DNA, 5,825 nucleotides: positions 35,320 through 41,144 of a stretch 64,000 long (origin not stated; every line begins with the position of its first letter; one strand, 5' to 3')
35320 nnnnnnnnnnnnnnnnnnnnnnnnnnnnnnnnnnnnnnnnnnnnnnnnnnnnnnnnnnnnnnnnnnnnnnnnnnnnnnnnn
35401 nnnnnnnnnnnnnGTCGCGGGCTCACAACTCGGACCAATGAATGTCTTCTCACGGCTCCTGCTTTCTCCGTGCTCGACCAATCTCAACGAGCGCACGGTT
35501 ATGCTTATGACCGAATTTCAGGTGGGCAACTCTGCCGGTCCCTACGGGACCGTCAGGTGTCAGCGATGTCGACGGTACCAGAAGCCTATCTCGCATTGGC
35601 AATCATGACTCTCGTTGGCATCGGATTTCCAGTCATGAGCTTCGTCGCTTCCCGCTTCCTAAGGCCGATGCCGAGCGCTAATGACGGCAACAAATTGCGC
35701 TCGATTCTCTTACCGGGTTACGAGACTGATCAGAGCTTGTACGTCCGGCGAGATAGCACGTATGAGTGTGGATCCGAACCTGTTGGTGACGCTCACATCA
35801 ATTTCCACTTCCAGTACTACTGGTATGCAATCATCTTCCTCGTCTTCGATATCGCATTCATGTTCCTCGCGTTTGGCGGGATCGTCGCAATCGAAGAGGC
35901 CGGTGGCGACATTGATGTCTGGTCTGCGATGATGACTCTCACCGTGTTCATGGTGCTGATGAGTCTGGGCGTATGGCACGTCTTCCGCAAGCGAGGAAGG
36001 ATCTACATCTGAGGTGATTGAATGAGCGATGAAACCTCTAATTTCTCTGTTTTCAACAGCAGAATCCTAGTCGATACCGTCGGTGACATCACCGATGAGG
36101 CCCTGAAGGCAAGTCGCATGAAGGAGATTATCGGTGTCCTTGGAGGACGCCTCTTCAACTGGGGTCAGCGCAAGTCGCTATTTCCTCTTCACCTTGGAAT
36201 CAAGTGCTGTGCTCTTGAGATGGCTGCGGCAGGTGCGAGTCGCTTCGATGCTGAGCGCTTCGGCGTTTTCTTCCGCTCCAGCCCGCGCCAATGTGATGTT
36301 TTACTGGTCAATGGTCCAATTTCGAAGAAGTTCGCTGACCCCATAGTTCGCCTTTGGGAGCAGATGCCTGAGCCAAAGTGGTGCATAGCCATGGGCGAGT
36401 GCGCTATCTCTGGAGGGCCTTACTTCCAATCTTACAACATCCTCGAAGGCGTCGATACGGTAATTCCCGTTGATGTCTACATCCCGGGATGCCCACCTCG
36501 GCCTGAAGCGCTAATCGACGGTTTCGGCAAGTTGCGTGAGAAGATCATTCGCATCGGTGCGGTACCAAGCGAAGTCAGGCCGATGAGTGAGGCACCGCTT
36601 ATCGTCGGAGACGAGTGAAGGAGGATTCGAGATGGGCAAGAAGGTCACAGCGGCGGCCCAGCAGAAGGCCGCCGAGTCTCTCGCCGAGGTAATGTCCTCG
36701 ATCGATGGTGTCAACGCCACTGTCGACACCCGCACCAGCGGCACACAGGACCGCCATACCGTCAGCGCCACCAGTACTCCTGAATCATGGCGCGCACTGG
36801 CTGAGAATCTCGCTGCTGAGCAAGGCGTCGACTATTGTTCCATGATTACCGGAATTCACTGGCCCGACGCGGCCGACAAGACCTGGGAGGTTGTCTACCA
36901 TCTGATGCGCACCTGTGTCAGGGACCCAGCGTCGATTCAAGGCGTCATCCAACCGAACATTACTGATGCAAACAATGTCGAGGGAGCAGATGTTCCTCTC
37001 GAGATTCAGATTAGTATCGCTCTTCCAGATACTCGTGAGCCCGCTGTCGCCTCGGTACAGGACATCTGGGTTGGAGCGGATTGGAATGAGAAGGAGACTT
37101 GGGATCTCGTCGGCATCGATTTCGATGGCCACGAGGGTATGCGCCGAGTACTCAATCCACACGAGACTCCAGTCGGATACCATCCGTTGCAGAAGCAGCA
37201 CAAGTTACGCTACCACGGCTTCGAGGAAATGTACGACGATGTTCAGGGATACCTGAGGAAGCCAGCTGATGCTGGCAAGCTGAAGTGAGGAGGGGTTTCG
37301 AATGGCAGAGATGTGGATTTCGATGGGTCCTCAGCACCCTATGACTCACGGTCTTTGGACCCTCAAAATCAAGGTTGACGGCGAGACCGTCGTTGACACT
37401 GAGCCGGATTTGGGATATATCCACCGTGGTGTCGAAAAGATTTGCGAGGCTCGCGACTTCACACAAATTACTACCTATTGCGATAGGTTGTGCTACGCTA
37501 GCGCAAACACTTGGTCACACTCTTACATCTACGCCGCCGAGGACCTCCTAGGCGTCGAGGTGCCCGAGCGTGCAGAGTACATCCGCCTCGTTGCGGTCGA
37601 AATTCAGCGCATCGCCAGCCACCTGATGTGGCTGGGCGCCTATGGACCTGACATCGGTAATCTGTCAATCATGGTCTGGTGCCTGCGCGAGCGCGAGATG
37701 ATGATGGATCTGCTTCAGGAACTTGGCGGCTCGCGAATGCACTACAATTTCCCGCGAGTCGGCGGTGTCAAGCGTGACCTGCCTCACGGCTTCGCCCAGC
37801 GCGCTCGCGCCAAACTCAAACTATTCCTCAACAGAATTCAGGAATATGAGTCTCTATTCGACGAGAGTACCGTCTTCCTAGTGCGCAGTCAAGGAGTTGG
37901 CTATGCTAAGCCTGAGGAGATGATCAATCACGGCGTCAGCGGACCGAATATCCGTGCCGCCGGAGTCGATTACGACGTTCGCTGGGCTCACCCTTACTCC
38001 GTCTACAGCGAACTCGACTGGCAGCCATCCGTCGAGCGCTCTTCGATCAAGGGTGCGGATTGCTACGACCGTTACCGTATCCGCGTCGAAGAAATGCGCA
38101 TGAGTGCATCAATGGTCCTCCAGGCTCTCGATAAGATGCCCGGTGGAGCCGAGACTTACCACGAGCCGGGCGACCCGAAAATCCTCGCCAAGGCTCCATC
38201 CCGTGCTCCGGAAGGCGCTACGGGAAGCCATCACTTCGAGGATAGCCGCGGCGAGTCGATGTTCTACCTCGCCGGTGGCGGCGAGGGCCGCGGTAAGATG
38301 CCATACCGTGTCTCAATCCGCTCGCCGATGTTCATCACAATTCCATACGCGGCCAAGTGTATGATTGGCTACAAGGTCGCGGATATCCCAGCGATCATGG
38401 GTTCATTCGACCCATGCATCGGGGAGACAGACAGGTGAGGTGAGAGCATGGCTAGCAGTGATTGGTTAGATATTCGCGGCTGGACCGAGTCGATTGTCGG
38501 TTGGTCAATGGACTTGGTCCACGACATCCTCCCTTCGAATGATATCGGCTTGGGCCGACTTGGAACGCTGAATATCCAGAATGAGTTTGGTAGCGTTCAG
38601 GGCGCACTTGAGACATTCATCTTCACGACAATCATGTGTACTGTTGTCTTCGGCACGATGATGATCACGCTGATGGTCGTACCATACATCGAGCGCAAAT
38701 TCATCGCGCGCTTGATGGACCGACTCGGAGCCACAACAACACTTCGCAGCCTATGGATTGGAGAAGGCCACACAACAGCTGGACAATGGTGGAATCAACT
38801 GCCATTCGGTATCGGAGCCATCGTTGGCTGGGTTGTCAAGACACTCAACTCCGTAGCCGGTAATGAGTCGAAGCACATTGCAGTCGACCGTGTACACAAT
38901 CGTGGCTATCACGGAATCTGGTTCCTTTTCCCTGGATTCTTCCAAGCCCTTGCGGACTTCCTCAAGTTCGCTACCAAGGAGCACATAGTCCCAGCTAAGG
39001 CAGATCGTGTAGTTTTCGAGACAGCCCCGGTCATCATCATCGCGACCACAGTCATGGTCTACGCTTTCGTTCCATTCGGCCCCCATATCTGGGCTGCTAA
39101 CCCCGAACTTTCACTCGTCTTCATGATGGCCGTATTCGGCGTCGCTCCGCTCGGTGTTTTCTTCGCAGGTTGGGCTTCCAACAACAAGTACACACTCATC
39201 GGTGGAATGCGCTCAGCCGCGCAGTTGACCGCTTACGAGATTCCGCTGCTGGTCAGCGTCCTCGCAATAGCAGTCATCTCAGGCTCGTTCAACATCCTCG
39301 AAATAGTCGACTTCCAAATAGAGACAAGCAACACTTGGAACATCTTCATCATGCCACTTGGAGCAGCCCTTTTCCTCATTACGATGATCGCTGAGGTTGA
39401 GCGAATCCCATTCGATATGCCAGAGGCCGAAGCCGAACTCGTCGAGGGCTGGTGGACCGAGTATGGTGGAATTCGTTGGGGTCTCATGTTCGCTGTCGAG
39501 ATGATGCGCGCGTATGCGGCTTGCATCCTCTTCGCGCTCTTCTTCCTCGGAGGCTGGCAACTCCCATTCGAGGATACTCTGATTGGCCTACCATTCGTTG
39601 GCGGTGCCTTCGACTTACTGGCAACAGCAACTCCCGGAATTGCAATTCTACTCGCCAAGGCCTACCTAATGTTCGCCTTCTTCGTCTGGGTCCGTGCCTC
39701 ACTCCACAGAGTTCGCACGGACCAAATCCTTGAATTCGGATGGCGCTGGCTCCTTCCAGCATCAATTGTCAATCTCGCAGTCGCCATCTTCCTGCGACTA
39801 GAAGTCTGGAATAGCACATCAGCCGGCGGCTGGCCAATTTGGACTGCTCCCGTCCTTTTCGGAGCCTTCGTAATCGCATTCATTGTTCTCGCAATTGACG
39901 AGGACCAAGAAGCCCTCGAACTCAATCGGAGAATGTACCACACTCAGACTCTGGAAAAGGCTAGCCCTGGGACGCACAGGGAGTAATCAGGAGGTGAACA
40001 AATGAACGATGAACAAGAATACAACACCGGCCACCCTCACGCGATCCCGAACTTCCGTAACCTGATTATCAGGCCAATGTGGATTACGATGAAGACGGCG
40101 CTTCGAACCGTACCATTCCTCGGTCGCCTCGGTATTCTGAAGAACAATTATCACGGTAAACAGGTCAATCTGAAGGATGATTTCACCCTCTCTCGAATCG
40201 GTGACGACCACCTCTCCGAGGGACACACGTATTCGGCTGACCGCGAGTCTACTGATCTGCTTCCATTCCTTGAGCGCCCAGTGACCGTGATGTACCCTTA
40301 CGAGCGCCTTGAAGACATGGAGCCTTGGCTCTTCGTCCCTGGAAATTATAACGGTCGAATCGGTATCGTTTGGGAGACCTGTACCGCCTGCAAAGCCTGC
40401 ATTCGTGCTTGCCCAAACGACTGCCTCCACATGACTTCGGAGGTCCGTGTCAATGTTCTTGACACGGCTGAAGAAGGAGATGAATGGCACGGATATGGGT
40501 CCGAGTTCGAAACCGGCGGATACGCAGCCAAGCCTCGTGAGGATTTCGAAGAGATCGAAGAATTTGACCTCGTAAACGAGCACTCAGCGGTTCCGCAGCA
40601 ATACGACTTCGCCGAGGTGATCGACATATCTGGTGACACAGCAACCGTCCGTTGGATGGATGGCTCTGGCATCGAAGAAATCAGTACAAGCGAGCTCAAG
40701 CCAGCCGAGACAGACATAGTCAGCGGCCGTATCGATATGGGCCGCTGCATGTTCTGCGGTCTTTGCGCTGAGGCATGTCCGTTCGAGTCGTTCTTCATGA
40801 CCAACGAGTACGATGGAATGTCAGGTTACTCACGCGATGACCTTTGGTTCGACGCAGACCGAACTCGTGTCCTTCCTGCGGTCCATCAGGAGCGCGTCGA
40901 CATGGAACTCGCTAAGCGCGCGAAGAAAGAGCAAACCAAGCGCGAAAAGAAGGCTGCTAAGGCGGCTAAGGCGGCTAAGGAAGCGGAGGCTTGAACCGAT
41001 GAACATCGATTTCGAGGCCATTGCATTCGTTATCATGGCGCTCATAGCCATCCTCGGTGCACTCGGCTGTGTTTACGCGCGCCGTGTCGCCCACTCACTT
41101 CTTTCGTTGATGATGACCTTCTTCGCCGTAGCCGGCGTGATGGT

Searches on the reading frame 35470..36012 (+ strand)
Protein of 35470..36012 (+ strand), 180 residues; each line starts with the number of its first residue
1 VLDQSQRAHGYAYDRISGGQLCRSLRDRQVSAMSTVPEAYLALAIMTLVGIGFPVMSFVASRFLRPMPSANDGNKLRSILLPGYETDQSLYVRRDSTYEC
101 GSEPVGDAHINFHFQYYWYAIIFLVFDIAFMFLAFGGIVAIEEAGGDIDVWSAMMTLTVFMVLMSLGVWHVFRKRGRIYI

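Call 6: search_protein_families(library=pfam, proteins=[window:35470-36012:+], max_evalue=0.001)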
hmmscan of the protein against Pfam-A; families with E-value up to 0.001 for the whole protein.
window:35470-36012:+ (180 aa): 1 family
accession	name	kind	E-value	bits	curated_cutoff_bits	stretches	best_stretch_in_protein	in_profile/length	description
PF00507.24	Oxidored_q4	-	1.8e-17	63.8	23.3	1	92-175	18-95/99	NADH-ubiquinone/plastoquinone oxidoreductase, chain 3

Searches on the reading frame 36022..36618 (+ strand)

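Call 6: search_protein_families(library=pfam, proteins=[window:36022-36618:+], max_evalue=0.001)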
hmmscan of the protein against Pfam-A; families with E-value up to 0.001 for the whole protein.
window:36022-36618:+ (198 aa): 1 family
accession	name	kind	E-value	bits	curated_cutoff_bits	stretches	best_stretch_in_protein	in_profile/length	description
PF01058.29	Oxidored_q6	-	1.3e-28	99.7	27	1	62-169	3-126/128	NADH ubiquinone oxidoreductase, 20 Kd subunit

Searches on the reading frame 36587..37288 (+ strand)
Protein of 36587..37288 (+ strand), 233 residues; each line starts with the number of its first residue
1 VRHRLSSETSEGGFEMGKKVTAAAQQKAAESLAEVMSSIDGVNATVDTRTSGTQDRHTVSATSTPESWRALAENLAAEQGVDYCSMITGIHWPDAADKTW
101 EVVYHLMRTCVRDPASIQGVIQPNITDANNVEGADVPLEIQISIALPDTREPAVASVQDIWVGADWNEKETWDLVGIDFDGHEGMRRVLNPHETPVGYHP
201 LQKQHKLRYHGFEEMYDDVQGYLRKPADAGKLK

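Call 6: search_protein_families(library=pfam, proteins=[window:36587-37288:+], max_evalue=0.001)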
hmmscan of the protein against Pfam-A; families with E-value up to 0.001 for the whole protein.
window:36587-37288:+ (233 aa): 1 family
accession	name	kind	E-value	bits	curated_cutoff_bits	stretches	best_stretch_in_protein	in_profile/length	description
PF00329.25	Complex1_30kDa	-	1.4e-26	93.9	22.5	1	64-209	4-122/124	Respiratory-chain NADH dehydrogenase, 30 Kd subunit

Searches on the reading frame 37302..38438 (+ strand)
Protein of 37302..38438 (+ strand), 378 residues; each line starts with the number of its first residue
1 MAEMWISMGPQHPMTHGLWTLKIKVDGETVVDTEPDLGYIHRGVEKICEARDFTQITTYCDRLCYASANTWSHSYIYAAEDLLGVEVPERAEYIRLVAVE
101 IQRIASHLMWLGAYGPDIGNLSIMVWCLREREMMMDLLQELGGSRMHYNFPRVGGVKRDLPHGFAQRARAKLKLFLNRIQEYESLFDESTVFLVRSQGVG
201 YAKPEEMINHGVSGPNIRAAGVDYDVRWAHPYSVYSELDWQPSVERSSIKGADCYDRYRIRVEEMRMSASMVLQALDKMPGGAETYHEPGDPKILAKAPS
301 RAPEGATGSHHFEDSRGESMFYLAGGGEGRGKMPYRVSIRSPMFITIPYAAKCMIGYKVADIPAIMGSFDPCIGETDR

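Call 6: search_protein_families(library=pfam, proteins=[window:37302-38438:+], max_evalue=0.001)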
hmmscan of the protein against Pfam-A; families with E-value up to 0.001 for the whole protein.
window:37302-38438:+ (378 aa): 2 families
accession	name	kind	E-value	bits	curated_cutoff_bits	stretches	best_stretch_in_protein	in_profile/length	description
PF00346.24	Complex1_49kDa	-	8.5e-71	238.6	24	1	117-378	1-271/271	Respiratory-chain NADH dehydrogenase, 49 Kd subunit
PF00374.24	NiFeSe_Hases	-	2.3e-07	30.6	25.8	1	42-110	1-69/508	Nickel-dependent hydrogenase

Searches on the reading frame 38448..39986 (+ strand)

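Call 6: search_protein_families(library=pfam, proteins=[window:38448-39986:+], max_evalue=0.001)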
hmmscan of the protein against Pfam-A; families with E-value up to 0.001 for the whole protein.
window:38448-39986:+ (512 aa): 1 family
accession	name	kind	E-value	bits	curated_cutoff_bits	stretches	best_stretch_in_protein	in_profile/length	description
PF00146.26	NADHdh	-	6e-88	295.5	27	1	163-446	41-297/298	NADH dehydrogenase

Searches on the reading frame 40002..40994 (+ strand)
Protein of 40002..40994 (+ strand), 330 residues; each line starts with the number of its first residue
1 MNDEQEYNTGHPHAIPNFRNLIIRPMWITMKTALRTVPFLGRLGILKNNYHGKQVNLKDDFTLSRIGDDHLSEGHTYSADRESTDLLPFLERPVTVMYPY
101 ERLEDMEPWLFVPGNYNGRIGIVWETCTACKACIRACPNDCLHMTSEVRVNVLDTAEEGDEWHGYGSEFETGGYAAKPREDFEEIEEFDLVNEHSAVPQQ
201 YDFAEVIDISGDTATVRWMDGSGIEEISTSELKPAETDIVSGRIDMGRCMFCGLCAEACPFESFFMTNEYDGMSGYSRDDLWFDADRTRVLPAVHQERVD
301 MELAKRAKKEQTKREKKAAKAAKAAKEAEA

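Call 6: search_protein_families(library=pfam, proteins=[window:40002-40994:+], max_evalue=0.001)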
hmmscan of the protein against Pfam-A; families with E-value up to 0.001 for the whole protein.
window:40002-40994:+ (330 aa): 11 families
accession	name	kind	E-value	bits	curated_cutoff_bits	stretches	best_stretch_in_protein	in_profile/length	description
PF00037.32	Fer4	-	6.2e-12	45.2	21.1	2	244-262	3-21/24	4Fe-4S binding domain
PF12838.12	Fer4_7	-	3.8e-10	40.5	27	1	240-262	29-51/52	4Fe-4S dicluster domain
PF13237.11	Fer4_10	-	8.6e-10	38.8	25.5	1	124-149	6-22/53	4Fe-4S dicluster domain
PF13187.11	Fer4_9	-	7.3e-09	36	27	0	127-151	2-26/52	4Fe-4S dicluster domain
PF12797.12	Fer4_2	-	8.8e-07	28.9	24.5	0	122-138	5-21/22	4Fe-4S binding domain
PF13183.11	Fer4_8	-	1.3e-06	29.3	27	0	246-266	2-17/68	4Fe-4S dicluster domain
PF14697.11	Fer4_21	-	1.7e-06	28.5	35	0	121-144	35-59/59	4Fe-4S dicluster domain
PF13484.11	Fer4_16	-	2e-06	28.9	30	0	126-147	1-21/66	4Fe-4S double cluster binding domain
PF12800.12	Fer4_4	-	4.7e-05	23.8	24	0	125-139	2-16/17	4Fe-4S binding domain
PF13534.11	Fer4_17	-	0.00025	21.9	22.2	0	123-140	42-59/61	4Fe-4S dicluster domain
PF25160.1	LdpA_Fe-S-bd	-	0.00074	19.7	27.6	0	239-263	18-42/49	LdpA Fe-S cluster-binding domain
